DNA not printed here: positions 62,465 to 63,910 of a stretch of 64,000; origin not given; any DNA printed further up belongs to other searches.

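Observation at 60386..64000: Archaeal-type mevalonate entry module (class I HMGR, archaeal HMGS, thiolase, DUF35) directly after rpsI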

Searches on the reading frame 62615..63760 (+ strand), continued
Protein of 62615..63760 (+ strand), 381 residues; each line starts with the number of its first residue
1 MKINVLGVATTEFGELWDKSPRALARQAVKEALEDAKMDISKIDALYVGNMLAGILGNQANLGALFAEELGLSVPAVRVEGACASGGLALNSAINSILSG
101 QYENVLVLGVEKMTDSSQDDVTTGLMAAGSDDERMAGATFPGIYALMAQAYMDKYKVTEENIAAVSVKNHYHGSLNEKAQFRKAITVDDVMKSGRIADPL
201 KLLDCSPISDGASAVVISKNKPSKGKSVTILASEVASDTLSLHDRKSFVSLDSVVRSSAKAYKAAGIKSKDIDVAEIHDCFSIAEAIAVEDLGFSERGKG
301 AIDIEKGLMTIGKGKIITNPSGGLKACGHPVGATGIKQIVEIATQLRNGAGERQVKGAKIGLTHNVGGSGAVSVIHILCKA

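Call 43: list_cluster_members(proteins=[P0250, P0256, P0262, P0269, P0276, P0285, P0308, P0323, P0368, P0385])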
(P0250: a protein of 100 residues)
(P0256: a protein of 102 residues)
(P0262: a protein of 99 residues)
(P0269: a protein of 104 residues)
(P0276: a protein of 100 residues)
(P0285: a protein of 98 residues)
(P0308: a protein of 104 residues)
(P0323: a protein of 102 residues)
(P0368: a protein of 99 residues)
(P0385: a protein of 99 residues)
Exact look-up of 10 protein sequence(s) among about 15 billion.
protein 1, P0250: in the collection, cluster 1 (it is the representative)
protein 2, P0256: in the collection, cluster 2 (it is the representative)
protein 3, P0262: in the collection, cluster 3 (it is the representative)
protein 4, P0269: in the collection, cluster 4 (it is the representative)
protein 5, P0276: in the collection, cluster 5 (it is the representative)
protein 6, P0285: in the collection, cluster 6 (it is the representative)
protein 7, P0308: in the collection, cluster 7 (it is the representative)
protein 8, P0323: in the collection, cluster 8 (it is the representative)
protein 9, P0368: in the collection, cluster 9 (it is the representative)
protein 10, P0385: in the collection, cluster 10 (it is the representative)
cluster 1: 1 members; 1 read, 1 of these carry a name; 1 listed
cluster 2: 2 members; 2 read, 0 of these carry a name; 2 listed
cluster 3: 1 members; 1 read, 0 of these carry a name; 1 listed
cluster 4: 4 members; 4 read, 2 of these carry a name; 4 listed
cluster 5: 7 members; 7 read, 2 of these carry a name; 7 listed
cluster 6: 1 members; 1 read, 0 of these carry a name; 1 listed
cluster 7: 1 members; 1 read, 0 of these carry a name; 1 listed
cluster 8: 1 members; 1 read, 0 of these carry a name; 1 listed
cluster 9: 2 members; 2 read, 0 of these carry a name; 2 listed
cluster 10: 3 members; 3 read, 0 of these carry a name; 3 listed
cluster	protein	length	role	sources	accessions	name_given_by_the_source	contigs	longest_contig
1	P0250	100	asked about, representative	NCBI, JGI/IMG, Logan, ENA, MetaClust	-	\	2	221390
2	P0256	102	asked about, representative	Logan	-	-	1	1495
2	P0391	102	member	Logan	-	-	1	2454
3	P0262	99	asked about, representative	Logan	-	-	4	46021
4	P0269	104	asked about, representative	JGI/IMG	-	uncharacterized OB-fold protein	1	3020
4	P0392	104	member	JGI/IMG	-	uncharacterized OB-fold protein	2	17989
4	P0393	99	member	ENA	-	-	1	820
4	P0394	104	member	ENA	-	-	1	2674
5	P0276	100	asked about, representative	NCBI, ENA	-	-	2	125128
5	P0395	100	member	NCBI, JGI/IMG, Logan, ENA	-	uncharacterized OB-fold protein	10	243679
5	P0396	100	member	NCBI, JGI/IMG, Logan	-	uncharacterized OB-fold protein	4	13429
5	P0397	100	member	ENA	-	-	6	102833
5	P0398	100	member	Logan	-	-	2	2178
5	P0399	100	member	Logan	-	-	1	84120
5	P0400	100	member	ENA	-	-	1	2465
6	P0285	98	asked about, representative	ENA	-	-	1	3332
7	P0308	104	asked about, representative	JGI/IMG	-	-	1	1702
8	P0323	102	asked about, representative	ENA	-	-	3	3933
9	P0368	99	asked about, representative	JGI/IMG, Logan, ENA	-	-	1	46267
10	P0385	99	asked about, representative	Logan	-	-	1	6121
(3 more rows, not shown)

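Call 44: fold_search(model_id=the predicted structure, library=pdb)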
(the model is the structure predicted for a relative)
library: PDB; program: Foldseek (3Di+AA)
matches with E <= 10: 942; with E <= 0.001: 17
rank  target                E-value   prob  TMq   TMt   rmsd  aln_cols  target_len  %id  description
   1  6esq_F                2.2e-07  1.00  0.70  0.55   2.3        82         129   30  Structure of the acetoacetyl-CoA thiolase/HMG-CoA synthase complex from Methanothermococcus thermolithotrophicus soake (released 2018-03-14)
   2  6esq_E                2.4e-07  1.00  0.70  0.56   2.3        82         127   30  Structure of the acetoacetyl-CoA thiolase/HMG-CoA synthase complex from Methanothermococcus thermolithotrophicus soake (released 2018-03-14)
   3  6esq_G                2.6e-07  1.00  0.70  0.56   2.3        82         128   30  Structure of the acetoacetyl-CoA thiolase/HMG-CoA synthase complex from Methanothermococcus thermolithotrophicus soake (released 2018-03-14)
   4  9skh_E                6.4e-06  1.00  0.72  0.51   2.1        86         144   20  Biocatalytic Regioselective C-Formylation of Resorcinol Derivatives (released 2026-02-18)
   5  9vbt_K                6.7e-06  1.00  0.67  0.49   2.6        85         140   20  Cryo-EM structure of the multi-component acyltransferase complex MucABC from Streptococcus macacae at a stoichiometric (released 2026-02-11)
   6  5m3k_B                7.5e-06  1.00  0.71  0.51   2.1        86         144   19  A multi-component acyltransferase PhlABC from Pseudomonas protegens (released 2017-12-20)
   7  5m3k_E                7.5e-06  1.00  0.71  0.51   2.1        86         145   19  A multi-component acyltransferase PhlABC from Pseudomonas protegens (released 2017-12-20)
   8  9vbt_L                8.5e-06  1.00  0.67  0.50   2.2        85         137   21  Cryo-EM structure of the multi-component acyltransferase complex MucABC from Streptococcus macacae at a stoichiometric (released 2026-02-11)
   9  7pyt_A                1.4e-05  1.00  0.62  0.48   3.3        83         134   20  Benzoylsuccinyl-CoA thiolase with coenzyme A (released 2022-04-06)
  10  9vbt_G                1.5e-05  1.00  0.68  0.50   2.5        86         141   21  Cryo-EM structure of the multi-component acyltransferase complex MucABC from Streptococcus macacae at a stoichiometric (released 2026-02-11)
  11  9vbo_G                2.1e-05  1.00  0.69  0.49   2.4        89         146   20  Cryo-EM structure of the multi-component acyltransferase complex MucABC from Streptococcus macacae at a stoichiometric (released 2026-02-11)
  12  6ok1_D                4.0e-05  1.00  0.62  0.50   2.8        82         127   26  Ltp2-ChsH2(DUF35) aldolase (released 2019-06-26)
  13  7pxp_B                4.0e-05  1.00  0.61  0.48   3.2        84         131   18  Benzoylsuccinyl-CoA thiolase (released 2022-04-06)
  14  6ok1_B                5.0e-05  1.00  0.63  0.49   2.8        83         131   25  Ltp2-ChsH2(DUF35) aldolase (released 2019-06-26)
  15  7pxp_A                5.9e-05  1.00  0.60  0.47   3.3        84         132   18  Benzoylsuccinyl-CoA thiolase (released 2022-04-06)
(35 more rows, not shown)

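Call 45: find_encoding_contigs(protein=P0276, flank=8000, max_places=2)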
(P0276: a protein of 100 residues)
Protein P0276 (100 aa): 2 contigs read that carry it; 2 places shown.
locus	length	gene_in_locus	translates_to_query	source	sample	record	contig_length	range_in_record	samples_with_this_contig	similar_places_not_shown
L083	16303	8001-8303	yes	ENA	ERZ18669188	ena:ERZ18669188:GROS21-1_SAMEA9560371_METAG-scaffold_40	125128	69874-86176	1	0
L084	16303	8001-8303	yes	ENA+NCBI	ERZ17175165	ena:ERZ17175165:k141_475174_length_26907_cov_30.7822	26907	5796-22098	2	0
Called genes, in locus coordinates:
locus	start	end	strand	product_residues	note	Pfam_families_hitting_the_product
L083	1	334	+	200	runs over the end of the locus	-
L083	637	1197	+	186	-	-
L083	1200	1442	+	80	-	PF18901:DUF5657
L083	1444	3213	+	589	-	-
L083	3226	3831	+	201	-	PF04542:Sigma70_r2, PF08281:Sigma70_r4_2 (weak)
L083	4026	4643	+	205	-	-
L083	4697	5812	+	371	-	PF00368:HMG-CoA_red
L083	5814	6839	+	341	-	PF08541:ACP_syn_III_C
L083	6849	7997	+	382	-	PF00108:Thiolase_N, PF00109:ketoacyl-synt (weak), PF08545:ACP_syn_III (faint), PF02803:Thiolase_C, PF22691:Thiolase_C_1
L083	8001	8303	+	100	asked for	PF01796:OB_ChsH2_C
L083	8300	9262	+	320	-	PF00288:GHMP_kinases_N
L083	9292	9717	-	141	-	PF18895:T4SS_pilin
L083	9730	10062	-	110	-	PF18895:T4SS_pilin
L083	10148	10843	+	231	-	PF01255:Prenyltransf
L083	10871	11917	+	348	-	PF02661:Fic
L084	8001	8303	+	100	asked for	PF01796:OB_ChsH2_C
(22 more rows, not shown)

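Call 46: find_encoding_contigs(protein=P0368, flank=8000, max_places=2)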
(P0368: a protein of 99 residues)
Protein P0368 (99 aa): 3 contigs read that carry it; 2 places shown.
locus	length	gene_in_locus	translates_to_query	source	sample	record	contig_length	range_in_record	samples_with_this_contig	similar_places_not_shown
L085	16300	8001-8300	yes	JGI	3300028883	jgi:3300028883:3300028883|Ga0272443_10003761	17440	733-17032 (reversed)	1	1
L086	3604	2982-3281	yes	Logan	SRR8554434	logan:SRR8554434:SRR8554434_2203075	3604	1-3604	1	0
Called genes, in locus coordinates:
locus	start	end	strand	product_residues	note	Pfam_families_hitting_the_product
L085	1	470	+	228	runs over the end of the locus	PF01386:Ribosomal_L25p, PF14693:Ribosomal_TL5_C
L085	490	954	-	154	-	-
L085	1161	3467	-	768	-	PF00133:tRNA-synt_1, PF09334:tRNA-synt_1g, PF13603:tRNA-synt_1_2 (faint), PF09334:tRNA-synt_1g (weak), PF08264:Anticodon_1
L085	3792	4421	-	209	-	-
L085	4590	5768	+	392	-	PF00368:HMG-CoA_red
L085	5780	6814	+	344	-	PF08540:HMG_CoA_synt_C (faint), PF08541:ACP_syn_III_C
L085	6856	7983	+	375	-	PF00108:Thiolase_N, PF08545:ACP_syn_III (faint), PF02803:Thiolase_C, PF22691:Thiolase_C_1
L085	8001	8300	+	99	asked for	PF01796:OB_ChsH2_C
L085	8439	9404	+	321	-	PF00288:GHMP_kinases_N, PF08544:GHMP_kinases_C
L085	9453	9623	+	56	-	PF22700:MVD-like_N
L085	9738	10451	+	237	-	PF22700:MVD-like_N, PF18376:MDD_C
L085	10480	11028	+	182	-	PF00293:NUDIX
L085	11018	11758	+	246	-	PF01255:Prenyltransf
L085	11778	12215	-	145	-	-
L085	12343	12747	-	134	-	PF18895:T4SS_pilin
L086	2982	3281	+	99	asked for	PF01796:OB_ChsH2_C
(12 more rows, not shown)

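Call 59: find_homologous_proteins(query=L001:6519-7379:+, max_evalue=0.001)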
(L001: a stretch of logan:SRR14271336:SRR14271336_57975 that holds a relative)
Query L001:6519-7379:+ (287 aa): 13 proteins with E <= 0.001 among 1015 candidates.
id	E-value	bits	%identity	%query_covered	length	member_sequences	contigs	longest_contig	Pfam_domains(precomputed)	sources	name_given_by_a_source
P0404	2.9e-186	635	100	100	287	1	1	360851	-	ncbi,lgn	-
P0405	1.1e-98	348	61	93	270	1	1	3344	-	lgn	-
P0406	2.0e-95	338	60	91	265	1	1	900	-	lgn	-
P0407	2.4e-94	334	58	100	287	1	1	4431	-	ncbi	-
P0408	3.2e-94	334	58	91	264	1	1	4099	-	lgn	-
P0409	2.6e-93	331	56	99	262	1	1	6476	-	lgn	-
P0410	4.2e-66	241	46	92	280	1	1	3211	-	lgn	-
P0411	1.7e-65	239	44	95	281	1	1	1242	PF13649.13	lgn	-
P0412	1.6e-59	220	46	91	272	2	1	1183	PF13847.13,PF13649.13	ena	-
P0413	9.5e-57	211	62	55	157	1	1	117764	-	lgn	-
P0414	8.5e-43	165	37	89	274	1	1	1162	PF13649.13,PF08241.19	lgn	-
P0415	4.1e-36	143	46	61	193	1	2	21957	PF13847.13,PF13649.13,PF01209.25,PF08241.19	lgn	-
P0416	5.2e-36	143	37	89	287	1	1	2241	PF13649.13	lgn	-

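Call 60: find_encoding_contigs(protein=P0404, flank=10000, max_places=3)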
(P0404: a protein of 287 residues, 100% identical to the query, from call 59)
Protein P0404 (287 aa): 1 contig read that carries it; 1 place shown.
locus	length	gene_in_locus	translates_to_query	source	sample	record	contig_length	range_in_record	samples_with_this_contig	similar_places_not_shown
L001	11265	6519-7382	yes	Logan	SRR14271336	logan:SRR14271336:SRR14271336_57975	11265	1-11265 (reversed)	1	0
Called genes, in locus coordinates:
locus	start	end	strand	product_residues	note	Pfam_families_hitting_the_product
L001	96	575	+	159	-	PF01196:Ribosomal_L17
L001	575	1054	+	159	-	PF00572:Ribosomal_L13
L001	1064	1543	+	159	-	PF00380:Ribosomal_S9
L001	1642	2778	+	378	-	PF00368:HMG-CoA_red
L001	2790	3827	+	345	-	PF08540:HMG_CoA_synt_C (faint), PF08541:ACP_syn_III_C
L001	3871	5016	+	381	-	PF00108:Thiolase_N, PF00109:ketoacyl-synt (weak), PF08545:ACP_syn_III (faint), PF22691:Thiolase_C_1, PF02803:Thiolase_C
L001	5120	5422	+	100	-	PF01796:OB_ChsH2_C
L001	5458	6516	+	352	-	PF00288:GHMP_kinases_N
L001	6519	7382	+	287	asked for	-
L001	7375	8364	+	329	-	PF00288:GHMP_kinases_N, PF08544:GHMP_kinases_C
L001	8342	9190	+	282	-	PF05116:S6PP (faint), PF08282:Hydrolase_3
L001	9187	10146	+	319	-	PF22700:MVD-like_N, PF00288:GHMP_kinases_N, PF18376:MDD_C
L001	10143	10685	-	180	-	-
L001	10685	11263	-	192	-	?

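Call 62: search_solved_structures(query=A4, max_evalue=1, show_alignments=1)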
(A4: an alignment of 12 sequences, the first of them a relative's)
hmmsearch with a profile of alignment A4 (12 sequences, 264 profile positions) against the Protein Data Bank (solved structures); distinct sequences matched with E-value up to 1: 47.
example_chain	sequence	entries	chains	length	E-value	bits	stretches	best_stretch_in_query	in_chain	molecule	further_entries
1vl5_A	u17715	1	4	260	2.4e-14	56.3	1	32-259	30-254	unknown conserved protein BH2331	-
9fcs_A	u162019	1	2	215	1.2e-08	37.5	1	37-189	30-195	SAM-dependent methyltransferase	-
9fd3_A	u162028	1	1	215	2.1e-08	36.8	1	37-189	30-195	SAM-dependent methyltransferase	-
9fcy_A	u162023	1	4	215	2.1e-08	36.8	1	37-189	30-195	SAM-dependent methyltransferase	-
9fcd_A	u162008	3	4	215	2.1e-08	36.8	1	37-189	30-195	SAM-dependent methyltransferase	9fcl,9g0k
9fcx_A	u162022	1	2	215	2.3e-08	36.7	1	37-189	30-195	SAM-dependent methyltransferase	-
9fcq_A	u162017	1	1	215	3.4e-08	36.1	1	37-189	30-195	SAM-dependent methyltransferase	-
9fcu_A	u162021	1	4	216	3.7e-08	36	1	37-189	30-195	SAM-dependent methyltransferase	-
1xxl_A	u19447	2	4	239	1.2e-05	27.7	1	41-257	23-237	YcgJ protein | ycgJ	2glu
4iwn_A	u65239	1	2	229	6.1e-05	25.4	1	23-158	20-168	tRNA (cmo5U34)-methyltransferase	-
4gek_A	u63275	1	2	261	8.2e-05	25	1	23-158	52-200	tRNA (cmo5U34)-methyltransferase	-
3dtn_A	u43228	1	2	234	0.00024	23.5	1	42-145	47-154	Putative Methyltransferase MM_2633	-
1im8_A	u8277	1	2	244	0.00068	22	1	23-157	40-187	YecO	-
8h3t_A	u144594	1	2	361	0.0021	20.4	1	79-145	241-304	AlpH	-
2yqz_A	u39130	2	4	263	0.0055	19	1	31-135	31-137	Hypothetical protein TTHA0223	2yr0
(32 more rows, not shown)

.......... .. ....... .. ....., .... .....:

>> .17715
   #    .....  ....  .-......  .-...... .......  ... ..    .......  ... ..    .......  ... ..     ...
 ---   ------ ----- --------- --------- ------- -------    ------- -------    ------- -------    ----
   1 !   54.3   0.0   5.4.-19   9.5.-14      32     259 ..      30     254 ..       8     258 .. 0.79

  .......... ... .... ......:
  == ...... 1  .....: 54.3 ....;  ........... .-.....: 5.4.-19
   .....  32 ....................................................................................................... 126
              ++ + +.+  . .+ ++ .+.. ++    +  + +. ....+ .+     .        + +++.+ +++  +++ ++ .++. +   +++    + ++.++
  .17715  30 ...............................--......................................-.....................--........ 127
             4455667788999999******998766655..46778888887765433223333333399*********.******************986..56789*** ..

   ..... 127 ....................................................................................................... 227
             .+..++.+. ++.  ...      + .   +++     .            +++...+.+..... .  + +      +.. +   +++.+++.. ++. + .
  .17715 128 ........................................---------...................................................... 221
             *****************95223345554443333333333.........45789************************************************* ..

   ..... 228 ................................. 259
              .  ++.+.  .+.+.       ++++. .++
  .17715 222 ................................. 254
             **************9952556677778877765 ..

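Call 64: find_encoding_contigs(protein=P0281, flank=7000, max_places=2)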
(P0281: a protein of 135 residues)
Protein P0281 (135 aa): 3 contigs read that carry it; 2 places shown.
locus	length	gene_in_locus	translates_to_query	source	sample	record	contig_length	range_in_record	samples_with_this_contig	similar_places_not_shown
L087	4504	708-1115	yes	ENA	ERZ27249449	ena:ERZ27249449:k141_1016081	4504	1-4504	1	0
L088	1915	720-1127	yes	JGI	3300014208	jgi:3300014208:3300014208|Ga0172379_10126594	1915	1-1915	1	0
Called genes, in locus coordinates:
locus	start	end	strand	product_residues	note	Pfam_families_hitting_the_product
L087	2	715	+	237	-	?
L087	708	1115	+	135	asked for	PF12172:zf-ChsH2, PF01796:OB_ChsH2_C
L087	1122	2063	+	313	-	PF00288:GHMP_kinases_N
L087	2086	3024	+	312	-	PF00288:GHMP_kinases_N, PF08544:GHMP_kinases_C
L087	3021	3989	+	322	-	PF22700:MVD-like_N, PF00288:GHMP_kinases_N, PF18376:MDD_C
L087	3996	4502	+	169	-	PF00293:NUDIX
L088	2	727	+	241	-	?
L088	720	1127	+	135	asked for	PF12172:zf-ChsH2, PF01796:OB_ChsH2_C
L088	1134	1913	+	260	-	?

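Call 65: find_encoding_contigs(protein=P0365, flank=7000, max_places=2)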
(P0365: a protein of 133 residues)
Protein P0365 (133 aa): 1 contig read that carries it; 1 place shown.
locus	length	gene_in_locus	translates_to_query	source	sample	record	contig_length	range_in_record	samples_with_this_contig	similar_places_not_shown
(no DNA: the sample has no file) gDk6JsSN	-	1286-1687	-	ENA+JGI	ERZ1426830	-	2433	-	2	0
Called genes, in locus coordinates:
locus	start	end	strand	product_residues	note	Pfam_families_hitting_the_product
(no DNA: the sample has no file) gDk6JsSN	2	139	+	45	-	?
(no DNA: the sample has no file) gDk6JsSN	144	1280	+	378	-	PF00108:Thiolase_N, PF00109:ketoacyl-synt, PF08545:ACP_syn_III (faint), PF02803:Thiolase_C, PF22691:Thiolase_C_1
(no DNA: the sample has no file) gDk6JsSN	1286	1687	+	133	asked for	PF12172:zf-ChsH2, PF01796:OB_ChsH2_C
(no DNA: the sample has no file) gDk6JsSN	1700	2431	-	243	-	?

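Call 69: predict_structure(alignment_id=A4)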
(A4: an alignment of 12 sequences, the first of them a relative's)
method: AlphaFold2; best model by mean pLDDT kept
length: 287 residues; sequences in the alignment: 12
mean_pLDDT: 88.8   pTM: 0.86
mean pLDDT of the five models: 88.8, 88.5, 88.2, 88.0, 87.7
residues with pLDDT >= 90: 207; 70-90: 47; 50-70: 10; < 50: 23
segments of 3 or more residues with pLDDT < 50: 267-287
pLDDT, mean of each block of 10 residues (from residue 1): 69 89 96 92 93 95 95 86 92 72 95 93 94 97 97 95 87 97 98 97 95 95 98 98 97 98 69 45 38
secondary structure, 60 per line:
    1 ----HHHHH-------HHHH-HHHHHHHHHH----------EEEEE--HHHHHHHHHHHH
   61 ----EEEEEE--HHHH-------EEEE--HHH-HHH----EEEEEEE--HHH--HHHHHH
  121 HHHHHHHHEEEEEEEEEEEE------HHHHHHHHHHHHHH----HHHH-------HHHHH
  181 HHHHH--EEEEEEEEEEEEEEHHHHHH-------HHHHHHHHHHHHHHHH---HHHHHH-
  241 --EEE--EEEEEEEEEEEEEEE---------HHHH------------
elements in order: H5-9 H17-20 H22-31 E42-46 H49-60 E65-70 H73-76 E84-87 E101-107 H115-128 E129-140 H147-160 H165-168 H176-185 E188-201 H202-207 H215-230 H234-239 E243-245 E248-262 H272-275
